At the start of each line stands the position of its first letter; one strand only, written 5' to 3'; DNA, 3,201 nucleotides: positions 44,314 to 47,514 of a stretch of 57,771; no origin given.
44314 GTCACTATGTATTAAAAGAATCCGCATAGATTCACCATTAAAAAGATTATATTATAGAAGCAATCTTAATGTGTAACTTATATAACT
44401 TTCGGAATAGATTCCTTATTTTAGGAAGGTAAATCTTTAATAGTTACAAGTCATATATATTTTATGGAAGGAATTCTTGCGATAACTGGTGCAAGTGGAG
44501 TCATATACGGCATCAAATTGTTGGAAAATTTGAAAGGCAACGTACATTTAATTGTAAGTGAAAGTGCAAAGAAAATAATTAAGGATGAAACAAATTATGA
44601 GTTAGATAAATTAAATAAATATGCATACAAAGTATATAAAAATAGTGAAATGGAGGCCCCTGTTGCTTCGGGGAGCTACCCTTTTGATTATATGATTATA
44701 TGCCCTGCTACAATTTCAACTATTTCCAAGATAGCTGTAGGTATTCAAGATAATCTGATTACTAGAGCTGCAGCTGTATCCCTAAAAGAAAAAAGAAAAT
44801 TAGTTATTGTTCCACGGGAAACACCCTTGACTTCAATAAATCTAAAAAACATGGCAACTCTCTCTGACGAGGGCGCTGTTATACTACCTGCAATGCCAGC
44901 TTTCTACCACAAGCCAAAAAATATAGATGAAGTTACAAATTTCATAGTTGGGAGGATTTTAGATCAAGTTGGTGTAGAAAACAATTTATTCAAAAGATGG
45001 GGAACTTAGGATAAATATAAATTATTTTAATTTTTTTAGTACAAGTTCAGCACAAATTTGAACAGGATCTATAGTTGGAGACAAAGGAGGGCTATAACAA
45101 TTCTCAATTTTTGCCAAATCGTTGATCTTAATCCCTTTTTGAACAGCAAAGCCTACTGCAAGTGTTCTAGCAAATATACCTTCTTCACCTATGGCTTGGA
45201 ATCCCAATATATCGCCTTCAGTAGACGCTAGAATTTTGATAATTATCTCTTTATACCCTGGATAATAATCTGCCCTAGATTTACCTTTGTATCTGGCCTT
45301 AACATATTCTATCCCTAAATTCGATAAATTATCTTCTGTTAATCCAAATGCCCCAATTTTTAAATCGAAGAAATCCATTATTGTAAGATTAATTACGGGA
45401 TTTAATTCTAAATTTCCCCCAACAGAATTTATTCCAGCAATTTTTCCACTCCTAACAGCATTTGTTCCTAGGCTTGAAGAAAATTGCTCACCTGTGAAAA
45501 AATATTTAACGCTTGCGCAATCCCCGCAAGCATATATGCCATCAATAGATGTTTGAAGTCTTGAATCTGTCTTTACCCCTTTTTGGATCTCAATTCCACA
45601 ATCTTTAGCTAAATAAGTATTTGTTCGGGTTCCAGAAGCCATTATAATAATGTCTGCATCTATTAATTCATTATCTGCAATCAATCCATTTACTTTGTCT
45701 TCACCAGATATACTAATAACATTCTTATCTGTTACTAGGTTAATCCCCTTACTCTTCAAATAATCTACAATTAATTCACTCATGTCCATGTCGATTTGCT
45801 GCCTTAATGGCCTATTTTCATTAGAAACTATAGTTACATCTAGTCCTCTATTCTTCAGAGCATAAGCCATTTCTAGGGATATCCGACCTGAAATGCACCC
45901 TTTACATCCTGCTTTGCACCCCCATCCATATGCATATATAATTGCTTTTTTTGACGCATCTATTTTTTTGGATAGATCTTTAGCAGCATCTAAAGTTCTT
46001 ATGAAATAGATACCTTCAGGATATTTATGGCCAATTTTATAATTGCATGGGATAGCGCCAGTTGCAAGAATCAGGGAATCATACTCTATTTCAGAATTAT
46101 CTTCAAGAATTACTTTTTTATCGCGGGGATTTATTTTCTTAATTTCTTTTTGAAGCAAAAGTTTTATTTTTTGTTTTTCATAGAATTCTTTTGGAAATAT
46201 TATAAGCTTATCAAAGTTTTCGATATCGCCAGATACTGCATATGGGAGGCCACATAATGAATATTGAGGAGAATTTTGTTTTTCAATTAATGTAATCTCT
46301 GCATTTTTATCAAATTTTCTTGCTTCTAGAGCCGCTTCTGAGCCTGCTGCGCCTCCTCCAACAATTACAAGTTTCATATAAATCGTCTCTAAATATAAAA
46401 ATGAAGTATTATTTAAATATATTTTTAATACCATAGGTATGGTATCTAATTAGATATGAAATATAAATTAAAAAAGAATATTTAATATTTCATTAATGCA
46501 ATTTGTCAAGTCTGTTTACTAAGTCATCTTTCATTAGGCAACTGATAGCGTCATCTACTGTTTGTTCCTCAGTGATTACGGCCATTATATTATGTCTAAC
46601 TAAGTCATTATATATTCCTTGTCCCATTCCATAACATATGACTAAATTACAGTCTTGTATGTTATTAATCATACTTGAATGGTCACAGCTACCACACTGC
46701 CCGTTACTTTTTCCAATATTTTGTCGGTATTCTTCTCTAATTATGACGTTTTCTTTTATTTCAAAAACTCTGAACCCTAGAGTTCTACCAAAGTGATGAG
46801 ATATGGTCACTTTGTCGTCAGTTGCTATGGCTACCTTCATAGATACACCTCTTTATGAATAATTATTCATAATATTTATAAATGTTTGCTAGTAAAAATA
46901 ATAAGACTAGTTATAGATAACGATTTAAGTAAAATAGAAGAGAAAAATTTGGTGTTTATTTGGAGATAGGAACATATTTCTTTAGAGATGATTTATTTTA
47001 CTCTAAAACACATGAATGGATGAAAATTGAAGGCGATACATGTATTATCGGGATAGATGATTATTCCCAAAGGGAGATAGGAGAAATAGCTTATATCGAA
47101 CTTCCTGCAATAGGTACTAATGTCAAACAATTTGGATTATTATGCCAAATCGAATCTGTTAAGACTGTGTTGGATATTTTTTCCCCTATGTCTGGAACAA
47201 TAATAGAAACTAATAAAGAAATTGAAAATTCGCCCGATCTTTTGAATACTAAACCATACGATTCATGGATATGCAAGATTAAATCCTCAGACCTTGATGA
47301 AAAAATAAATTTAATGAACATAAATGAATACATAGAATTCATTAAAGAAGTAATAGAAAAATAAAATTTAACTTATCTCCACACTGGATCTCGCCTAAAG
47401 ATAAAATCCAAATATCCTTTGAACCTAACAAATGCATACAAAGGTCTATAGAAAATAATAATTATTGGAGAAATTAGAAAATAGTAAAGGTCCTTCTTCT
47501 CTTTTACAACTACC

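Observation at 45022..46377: CoA-disulfide-reductase-like flavoprotein whose NAD(P)H-binding loop is replaced by a CX3CX2C motif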

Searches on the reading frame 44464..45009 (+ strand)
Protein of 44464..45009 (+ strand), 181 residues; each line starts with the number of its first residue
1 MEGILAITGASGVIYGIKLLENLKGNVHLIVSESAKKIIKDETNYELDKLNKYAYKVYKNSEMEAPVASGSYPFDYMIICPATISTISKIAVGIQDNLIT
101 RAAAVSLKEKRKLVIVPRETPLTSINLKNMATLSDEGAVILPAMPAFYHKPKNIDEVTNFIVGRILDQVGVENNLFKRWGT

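Call 3: search_protein_families(library=pfam, proteins=[window:44464-45009:+], max_evalue=0.01)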
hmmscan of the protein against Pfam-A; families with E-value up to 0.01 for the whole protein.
window:44464-45009:+ (181 aa): 1 family
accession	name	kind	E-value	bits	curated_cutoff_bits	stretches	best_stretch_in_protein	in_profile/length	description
PF02441.25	Flavoprotein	-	4.1e-47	160.2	22.7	1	4-168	4-161/162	Flavoprotein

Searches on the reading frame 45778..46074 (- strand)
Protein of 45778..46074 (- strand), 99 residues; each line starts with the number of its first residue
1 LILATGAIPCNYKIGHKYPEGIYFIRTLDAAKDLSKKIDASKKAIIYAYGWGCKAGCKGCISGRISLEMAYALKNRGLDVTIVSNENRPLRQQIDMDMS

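Call 24: search_protein_representatives(protein=window:45778-46074:-)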
Query: 99 residues. Proteins with E-value up to 0.001 (for the whole library): 2; up to 1e-10: 1; up to 1e-30: 1. The best 2 are listed.
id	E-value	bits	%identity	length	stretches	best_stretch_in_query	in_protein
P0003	6.4e-54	196.4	91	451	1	1-99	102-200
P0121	5.1e-04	36.3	30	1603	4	42-73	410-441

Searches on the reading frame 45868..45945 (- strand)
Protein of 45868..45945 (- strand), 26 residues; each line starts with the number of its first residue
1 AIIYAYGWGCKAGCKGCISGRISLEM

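Call 61: search_solved_structures(query=window:45868-45945:-, max_evalue=10, show_alignments=5)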
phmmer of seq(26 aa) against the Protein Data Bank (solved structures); distinct sequences matched with E-value up to 10: 0.

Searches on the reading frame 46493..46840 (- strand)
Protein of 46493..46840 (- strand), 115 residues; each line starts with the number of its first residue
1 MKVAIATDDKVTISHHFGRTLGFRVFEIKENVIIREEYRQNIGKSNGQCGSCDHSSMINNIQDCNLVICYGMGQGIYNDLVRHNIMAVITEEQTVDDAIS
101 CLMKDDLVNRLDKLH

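Call 3: search_protein_families(library=pfam, proteins=[window:46493-46840:-], max_evalue=0.01)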
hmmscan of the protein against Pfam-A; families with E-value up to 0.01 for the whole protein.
window:46493-46840:- (115 aa): 1 family
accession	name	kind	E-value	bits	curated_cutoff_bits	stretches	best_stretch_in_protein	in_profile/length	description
PF02579.22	Nitro_FeMo-Co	-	4.7e-15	56.1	26.3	1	11-103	3-93/94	Dinitrogenase iron-molybdenum cofactor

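Call 35: search_protein_families(library=ncbifam, proteins=[window:46493-46840:-], max_evalue=0.00001)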
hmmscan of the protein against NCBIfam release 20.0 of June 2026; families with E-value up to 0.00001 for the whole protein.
window:46493-46840:- (115 aa): 3 families
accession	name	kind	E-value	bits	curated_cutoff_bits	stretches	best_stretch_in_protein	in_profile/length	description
TIGR02663.1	nifX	equivalog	3.2e-09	37.3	112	1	1-100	1-101/119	nitrogen fixation protein NifX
NF041136.1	MrpORP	equivalog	5.9e-08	32.4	450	1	1-103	265-361/365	iron-sulfur cluster carrier protein MrpORP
TIGR01290.1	nifB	equivalog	3.1e-07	29.5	343.65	1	2-102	331-437/441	nitrogenase cofactor biosynthesis protein NifB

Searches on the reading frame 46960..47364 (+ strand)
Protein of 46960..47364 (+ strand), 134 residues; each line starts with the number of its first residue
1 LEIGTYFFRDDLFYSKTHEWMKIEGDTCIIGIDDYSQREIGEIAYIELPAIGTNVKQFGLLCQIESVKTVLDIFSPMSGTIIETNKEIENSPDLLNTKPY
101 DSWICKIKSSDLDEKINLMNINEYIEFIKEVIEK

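Call 3: search_protein_families(library=pfam, proteins=[window:46960-47364:+], max_evalue=0.01)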
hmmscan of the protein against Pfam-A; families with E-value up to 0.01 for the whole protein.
window:46960-47364:+ (134 aa): 2 families
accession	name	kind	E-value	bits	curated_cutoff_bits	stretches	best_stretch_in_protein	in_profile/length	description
PF01597.25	GCV_H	-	8.9e-35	119.7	22.2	1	13-130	2-121/122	Glycine cleavage H-protein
PF00364.28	Biotin_lipoyl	-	0.0042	17.3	22.1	0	51-83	23-55/73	Biotin-requiring enzyme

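Call 35: search_protein_families(library=ncbifam, proteins=[window:46960-47364:+], max_evalue=0.00001)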
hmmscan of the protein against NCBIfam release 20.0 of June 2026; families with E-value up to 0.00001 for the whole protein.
window:46960-47364:+ (134 aa): 4 families
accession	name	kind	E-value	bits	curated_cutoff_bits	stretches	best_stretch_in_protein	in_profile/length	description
NF002270.0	PRK01202.1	subfamily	2.6e-37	127.5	117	1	8-130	4-128/129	glycine cleavage system protein GcvH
TIGR00527.1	gcvH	equivalog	7e-36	123.1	115.85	1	10-129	4-126/129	glycine cleavage system protein GcvH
TIGR03077.1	not_gcvH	equivalog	9.3e-16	57.8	144.05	1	13-116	1-103/110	glycine cleavage protein H-like protein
NF045810.1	GcvH_rel_desulf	equivalog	1.6e-06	28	150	1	10-130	15-137/167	GcvH-related protein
